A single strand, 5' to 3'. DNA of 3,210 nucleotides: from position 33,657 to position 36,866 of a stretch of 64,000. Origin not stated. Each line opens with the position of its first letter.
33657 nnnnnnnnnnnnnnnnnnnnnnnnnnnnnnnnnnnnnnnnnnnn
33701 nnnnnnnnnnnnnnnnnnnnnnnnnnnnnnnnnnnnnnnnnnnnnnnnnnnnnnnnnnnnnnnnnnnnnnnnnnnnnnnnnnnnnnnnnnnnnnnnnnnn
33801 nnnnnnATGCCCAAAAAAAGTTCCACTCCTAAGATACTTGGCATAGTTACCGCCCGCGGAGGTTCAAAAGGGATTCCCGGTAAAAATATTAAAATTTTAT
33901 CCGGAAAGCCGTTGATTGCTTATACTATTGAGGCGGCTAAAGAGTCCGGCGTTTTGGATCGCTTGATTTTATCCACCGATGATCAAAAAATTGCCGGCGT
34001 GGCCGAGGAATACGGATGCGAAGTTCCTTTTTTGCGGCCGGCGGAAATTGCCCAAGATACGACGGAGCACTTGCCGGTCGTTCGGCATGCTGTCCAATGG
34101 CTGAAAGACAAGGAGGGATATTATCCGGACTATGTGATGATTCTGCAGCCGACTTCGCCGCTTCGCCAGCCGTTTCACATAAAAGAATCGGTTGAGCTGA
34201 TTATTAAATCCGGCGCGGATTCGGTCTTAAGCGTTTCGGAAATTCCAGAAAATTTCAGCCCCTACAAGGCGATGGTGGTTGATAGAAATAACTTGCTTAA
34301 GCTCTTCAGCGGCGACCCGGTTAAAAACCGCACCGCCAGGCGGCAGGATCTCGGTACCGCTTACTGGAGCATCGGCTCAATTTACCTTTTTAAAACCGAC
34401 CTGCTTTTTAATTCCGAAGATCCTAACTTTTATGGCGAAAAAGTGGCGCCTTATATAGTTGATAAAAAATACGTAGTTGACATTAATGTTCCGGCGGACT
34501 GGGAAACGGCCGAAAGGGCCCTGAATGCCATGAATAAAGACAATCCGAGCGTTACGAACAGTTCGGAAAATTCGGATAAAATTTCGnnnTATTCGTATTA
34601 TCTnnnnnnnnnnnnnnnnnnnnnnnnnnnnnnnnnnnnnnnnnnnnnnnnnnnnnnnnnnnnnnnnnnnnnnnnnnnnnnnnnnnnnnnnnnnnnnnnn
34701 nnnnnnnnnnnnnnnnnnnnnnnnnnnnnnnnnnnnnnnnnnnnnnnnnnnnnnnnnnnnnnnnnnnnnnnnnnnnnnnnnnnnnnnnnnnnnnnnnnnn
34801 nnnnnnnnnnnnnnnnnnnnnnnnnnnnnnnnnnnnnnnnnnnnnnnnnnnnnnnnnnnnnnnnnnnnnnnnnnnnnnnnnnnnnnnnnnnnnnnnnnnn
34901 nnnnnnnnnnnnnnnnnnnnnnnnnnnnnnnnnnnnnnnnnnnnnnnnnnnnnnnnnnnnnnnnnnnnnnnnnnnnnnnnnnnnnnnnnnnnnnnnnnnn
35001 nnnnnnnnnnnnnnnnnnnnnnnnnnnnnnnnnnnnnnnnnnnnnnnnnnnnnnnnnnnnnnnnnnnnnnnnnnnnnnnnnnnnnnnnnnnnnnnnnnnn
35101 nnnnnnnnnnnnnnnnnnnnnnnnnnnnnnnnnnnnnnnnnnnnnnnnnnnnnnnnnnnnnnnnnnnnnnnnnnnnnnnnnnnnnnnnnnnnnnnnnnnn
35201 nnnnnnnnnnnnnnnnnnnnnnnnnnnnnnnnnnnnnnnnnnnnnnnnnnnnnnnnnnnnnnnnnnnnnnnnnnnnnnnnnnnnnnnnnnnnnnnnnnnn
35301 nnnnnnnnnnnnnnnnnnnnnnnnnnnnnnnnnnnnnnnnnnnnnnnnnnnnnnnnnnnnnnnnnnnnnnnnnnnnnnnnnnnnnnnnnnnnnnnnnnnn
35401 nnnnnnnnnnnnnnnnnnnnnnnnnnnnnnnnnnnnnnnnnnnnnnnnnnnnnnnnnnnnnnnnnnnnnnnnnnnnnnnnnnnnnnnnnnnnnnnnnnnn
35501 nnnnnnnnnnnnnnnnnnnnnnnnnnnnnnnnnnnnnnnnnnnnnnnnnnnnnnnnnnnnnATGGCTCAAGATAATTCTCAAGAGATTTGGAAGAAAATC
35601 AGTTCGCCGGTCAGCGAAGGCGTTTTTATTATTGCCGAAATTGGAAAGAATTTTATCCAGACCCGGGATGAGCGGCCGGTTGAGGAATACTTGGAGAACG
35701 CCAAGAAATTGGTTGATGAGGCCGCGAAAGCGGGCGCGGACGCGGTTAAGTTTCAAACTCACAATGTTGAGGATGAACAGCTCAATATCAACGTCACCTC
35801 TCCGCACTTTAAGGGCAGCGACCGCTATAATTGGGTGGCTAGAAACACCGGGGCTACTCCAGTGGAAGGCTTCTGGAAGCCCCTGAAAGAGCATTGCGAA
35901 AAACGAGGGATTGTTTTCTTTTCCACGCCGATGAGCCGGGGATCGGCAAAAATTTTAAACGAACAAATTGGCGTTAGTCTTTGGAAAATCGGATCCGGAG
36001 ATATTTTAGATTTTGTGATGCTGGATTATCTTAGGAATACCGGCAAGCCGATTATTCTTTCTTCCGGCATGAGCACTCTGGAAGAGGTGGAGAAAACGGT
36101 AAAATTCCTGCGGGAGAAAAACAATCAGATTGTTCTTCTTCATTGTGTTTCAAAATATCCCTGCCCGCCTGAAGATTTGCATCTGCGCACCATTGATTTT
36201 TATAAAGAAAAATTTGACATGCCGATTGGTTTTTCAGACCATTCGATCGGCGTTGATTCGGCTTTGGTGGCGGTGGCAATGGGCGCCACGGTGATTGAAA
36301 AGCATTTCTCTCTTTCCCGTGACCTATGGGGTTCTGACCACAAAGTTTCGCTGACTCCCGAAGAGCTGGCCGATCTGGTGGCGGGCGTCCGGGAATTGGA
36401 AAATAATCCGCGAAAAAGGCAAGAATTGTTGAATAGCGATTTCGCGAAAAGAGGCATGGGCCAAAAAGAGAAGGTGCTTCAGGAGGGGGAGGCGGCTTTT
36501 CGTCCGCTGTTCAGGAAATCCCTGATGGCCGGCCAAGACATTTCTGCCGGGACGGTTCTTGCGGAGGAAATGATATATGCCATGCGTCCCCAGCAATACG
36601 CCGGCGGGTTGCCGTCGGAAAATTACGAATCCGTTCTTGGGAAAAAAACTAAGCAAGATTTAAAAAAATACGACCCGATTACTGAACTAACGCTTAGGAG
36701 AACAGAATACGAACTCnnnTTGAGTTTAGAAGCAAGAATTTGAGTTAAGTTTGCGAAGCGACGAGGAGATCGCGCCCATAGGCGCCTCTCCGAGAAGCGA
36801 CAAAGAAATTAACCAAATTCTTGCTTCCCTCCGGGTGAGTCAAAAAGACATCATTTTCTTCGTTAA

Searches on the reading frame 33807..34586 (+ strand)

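Call 66: search_protein_families(library=pfam, proteins=[window:33807-34586:+], max_evalue=0.00001)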
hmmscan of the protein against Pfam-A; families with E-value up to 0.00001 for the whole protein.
window:33807-34586:+ (260 aa): 1 family
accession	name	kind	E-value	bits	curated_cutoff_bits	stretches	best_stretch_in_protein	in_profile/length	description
PF02348.25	CTP_transf_3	-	1.3e-25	90.9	22.6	1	12-194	2-181/217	Cytidylyltransferase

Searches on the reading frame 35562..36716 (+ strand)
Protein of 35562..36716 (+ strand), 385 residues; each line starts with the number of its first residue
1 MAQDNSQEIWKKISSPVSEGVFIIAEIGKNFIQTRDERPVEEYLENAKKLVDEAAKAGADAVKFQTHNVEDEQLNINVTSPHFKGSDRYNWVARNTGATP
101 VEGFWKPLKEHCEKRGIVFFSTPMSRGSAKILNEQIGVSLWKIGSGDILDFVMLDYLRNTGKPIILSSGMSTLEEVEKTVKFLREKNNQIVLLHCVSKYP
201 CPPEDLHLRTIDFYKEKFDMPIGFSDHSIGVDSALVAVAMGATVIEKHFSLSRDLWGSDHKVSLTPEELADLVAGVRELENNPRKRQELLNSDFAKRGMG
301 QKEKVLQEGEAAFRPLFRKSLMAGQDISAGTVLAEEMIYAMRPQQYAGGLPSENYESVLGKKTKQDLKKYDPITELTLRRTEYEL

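Call 66: search_protein_families(library=pfam, proteins=[window:35562-36716:+], max_evalue=0.00001)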
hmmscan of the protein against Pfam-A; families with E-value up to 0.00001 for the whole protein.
window:35562-36716:+ (385 aa): 2 families
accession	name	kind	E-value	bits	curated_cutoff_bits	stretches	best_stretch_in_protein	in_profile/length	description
PF03102.20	NeuB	-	7.6e-74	248.6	22.1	1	50-281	1-234/241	NeuB family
PF08666.17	SAF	-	3.7e-06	27.8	21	1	319-375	2-59/63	SAF domain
